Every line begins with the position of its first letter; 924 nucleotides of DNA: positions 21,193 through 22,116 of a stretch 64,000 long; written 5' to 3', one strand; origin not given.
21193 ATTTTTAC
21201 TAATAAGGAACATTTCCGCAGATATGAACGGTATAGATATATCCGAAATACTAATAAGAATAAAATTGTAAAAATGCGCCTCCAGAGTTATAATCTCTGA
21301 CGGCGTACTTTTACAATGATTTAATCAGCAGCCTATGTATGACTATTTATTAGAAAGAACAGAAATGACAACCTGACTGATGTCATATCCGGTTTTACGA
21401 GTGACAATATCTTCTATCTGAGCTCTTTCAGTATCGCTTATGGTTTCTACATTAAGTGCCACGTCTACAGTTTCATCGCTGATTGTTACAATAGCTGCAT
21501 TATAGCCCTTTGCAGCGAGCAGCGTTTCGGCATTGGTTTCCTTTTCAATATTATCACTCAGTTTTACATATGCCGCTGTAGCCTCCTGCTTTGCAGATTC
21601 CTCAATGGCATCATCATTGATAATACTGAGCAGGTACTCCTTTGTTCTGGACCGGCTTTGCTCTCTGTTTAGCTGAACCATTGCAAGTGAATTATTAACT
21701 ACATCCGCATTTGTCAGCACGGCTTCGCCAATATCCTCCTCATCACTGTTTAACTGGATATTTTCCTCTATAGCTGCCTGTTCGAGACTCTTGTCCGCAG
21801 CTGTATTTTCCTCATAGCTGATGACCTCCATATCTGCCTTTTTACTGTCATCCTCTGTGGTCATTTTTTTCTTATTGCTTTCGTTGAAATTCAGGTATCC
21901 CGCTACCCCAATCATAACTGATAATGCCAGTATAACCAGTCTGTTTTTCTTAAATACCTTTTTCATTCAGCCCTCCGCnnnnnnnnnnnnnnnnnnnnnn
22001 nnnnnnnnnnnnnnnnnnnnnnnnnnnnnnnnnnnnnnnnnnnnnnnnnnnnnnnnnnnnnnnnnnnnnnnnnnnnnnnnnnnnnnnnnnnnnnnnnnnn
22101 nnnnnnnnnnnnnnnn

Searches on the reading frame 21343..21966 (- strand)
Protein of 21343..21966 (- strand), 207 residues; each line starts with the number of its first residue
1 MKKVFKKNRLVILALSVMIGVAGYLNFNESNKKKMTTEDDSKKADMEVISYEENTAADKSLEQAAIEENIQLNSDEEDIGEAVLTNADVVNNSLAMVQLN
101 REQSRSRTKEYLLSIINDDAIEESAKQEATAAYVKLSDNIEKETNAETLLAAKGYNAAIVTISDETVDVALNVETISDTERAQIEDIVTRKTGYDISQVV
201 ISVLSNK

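Call 75: search_protein_families(library=pfam, proteins=[window:21343-21966:-], max_evalue=0.00001)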
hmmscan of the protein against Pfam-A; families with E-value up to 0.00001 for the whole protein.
window:21343-21966:- (207 aa): 1 family
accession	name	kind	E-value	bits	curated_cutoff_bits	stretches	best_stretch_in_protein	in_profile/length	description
PF12685.13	SpoIIIAH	-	9.3e-48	163.1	30.6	1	7-201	1-191/191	SpoIIIAH-like protein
